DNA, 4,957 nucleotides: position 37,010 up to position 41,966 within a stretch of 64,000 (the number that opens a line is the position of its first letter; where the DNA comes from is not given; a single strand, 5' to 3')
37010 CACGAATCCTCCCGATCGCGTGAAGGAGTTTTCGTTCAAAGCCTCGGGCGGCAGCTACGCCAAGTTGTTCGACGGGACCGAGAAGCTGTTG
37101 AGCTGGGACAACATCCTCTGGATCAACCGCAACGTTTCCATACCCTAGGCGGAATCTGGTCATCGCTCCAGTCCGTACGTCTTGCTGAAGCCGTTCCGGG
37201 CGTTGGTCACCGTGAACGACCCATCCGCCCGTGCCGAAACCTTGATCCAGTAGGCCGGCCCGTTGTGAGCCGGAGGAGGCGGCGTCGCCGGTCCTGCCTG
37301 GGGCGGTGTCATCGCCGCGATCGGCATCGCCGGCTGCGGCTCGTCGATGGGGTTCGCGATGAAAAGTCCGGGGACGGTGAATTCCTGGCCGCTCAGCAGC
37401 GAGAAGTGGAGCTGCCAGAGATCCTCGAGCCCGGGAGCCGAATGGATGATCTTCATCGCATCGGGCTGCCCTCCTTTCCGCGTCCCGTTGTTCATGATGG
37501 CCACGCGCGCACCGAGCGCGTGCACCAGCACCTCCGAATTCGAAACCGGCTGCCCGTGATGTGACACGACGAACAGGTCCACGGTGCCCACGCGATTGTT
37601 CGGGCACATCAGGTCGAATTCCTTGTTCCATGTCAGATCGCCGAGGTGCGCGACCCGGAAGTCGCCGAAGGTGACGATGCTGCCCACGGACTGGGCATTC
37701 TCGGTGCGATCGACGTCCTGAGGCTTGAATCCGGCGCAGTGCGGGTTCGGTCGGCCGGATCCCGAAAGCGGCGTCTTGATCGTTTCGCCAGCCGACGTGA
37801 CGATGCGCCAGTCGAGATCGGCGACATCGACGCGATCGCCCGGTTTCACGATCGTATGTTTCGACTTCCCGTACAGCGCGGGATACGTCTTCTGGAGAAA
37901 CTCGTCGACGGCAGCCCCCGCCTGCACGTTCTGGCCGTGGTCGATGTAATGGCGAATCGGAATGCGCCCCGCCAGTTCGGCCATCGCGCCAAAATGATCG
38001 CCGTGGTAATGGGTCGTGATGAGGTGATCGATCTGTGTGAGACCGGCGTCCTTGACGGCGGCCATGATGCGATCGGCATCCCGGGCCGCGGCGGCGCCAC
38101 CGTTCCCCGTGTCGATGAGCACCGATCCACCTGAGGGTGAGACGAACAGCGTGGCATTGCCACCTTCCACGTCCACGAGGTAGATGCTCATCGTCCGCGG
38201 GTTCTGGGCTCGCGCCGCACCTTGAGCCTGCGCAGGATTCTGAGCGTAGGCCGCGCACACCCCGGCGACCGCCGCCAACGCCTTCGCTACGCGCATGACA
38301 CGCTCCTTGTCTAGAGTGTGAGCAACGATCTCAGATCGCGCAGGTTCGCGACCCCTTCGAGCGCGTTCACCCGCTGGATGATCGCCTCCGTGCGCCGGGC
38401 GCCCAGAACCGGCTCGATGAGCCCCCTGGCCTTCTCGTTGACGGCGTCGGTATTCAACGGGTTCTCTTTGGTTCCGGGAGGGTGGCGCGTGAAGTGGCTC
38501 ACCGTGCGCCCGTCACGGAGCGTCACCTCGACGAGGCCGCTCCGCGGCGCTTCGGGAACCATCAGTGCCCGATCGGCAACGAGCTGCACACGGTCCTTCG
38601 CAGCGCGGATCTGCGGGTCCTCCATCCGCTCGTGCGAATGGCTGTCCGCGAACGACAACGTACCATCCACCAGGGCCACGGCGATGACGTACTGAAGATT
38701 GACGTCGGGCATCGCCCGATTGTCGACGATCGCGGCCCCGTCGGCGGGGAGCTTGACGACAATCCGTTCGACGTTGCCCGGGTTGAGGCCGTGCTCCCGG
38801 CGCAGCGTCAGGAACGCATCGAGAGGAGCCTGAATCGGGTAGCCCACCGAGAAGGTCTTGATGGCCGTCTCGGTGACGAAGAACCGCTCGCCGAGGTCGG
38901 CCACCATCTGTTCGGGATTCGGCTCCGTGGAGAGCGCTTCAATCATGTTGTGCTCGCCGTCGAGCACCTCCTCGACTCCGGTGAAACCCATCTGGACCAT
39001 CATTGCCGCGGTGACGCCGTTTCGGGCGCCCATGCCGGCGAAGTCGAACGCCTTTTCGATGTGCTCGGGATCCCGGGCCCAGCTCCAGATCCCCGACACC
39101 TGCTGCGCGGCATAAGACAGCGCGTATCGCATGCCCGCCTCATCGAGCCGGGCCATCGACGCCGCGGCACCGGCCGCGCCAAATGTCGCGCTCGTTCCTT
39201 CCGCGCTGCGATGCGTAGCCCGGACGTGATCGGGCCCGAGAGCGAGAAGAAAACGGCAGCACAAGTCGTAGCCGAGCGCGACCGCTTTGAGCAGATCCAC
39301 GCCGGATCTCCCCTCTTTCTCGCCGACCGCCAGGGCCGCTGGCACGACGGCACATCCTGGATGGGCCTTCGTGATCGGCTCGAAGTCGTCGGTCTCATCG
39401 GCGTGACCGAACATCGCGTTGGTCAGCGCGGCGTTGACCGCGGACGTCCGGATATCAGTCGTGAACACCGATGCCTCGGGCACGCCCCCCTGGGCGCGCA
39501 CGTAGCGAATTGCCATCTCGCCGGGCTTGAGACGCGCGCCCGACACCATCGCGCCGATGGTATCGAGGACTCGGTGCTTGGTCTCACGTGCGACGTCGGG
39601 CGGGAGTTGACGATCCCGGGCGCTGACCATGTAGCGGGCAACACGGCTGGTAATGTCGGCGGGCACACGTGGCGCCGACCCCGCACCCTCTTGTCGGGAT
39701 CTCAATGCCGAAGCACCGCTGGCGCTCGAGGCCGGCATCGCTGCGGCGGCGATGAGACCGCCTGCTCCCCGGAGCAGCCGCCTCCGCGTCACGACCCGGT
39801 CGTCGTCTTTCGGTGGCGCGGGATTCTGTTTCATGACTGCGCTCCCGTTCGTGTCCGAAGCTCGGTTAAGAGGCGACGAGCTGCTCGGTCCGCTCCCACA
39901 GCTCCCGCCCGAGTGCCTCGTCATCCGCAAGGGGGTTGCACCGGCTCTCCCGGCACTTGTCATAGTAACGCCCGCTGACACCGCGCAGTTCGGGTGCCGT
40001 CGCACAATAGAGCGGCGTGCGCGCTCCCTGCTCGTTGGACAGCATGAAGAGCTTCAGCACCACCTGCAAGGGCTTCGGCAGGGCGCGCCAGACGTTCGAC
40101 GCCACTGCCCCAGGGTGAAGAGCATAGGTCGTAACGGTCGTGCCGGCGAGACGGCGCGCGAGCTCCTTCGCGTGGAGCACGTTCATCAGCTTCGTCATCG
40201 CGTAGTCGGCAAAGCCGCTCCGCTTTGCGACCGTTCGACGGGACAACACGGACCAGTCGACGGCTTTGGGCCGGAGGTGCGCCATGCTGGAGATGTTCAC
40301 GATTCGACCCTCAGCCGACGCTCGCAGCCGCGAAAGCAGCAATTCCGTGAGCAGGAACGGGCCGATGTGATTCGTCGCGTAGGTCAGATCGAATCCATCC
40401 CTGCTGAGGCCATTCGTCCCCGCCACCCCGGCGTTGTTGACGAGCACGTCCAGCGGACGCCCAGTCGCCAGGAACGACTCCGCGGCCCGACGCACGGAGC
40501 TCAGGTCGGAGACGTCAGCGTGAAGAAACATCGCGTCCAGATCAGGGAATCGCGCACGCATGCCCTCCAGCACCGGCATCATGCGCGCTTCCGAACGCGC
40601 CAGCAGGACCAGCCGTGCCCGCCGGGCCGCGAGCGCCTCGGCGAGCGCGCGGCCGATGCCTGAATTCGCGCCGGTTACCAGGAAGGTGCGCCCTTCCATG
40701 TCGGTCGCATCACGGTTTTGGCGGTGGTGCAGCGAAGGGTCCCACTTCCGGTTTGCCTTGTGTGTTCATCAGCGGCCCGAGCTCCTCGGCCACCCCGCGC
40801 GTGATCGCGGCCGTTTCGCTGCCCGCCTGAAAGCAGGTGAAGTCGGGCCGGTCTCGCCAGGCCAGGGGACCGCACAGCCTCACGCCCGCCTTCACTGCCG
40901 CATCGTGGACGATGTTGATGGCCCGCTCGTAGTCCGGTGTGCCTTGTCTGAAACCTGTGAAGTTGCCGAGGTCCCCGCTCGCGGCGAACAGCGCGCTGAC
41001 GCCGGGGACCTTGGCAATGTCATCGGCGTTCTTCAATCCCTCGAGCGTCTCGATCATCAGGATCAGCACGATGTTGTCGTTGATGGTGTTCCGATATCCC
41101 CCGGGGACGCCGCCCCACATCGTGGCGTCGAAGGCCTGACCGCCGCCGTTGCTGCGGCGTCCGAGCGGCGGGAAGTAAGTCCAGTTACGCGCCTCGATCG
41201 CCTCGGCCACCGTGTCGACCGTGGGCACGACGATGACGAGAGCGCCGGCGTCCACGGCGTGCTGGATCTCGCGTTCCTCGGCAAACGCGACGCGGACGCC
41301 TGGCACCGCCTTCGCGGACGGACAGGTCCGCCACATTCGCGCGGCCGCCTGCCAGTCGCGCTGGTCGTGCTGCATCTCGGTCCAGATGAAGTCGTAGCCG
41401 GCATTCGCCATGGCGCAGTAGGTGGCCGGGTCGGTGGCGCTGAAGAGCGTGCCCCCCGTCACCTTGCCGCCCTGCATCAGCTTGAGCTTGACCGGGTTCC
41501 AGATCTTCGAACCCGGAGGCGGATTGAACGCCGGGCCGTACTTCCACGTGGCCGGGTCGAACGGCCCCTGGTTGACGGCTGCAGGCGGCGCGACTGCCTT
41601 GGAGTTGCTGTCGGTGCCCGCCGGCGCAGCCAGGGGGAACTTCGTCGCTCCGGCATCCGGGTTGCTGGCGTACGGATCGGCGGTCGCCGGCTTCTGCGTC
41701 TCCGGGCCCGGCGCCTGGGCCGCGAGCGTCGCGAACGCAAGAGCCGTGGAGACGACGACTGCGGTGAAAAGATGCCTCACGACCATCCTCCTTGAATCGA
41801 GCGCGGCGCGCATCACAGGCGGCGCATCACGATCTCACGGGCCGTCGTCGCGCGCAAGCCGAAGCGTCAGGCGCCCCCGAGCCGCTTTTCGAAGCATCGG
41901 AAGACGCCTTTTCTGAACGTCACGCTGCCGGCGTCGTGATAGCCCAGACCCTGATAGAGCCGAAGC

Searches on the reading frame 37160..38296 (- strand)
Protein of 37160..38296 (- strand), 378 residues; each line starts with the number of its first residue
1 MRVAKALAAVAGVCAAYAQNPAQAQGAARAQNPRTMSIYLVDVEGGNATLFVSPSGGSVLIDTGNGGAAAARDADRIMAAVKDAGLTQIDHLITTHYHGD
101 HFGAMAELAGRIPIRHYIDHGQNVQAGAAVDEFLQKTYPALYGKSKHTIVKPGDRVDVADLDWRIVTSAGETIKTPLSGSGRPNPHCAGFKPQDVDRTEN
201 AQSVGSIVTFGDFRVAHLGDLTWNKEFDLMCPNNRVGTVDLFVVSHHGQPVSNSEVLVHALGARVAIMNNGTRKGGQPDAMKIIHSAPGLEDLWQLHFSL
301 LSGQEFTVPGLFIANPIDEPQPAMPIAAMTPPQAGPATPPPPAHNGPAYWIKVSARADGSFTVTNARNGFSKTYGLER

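Call 65: search_protein_families(library=pfam, proteins=[window:37160-38296:-], max_evalue=0.00001)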
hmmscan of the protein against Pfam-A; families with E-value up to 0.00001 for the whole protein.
window:37160-38296:- (378 aa): 2 families
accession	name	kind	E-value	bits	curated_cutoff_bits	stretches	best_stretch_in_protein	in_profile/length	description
PF00753.33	Lactamase_B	-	1.1e-13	52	22.7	1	42-132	2-87/196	Metallo-beta-lactamase superfamily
PF12706.13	Lactamase_B_2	-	6.6e-07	29.6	27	1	59-224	3-146/200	Beta-lactamase superfamily domain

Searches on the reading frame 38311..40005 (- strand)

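Call 65: search_protein_families(library=pfam, proteins=[window:38311-40005:-], max_evalue=0.00001)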
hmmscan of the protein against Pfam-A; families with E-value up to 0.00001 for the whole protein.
window:38311-40005:- (564 aa): 2 families
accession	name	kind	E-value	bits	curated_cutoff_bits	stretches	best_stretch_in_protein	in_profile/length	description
PF03972.19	MmgE_PrpD_N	-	4.2e-54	183.8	32.1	1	121-365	2-242/244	MmgE/PrpD N-terminal domain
PF19305.4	MmgE_PrpD_C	-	3.8e-28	98.9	32.1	1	385-546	1-170/173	MmgE/PrpD C-terminal domain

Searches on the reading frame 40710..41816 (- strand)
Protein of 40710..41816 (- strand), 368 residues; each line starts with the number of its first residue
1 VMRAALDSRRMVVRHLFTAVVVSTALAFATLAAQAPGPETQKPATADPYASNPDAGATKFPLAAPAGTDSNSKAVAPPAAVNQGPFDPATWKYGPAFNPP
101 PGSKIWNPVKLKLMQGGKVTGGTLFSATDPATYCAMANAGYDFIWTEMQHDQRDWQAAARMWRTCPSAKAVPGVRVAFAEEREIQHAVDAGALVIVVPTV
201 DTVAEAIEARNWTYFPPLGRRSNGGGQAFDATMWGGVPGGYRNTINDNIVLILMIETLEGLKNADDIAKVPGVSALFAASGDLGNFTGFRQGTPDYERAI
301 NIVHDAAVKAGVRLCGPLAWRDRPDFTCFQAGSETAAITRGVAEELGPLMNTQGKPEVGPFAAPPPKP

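Call 65: search_protein_families(library=pfam, proteins=[window:40710-41816:-], max_evalue=0.00001)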
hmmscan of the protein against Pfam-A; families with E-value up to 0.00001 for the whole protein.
window:40710-41816:- (368 aa): 1 family
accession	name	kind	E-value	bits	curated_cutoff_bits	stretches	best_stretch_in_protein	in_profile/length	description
PF03328.21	HpcH_HpaI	-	5e-17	62.4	25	1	128-320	9-193/221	HpcH/HpaI aldolase/citrate lyase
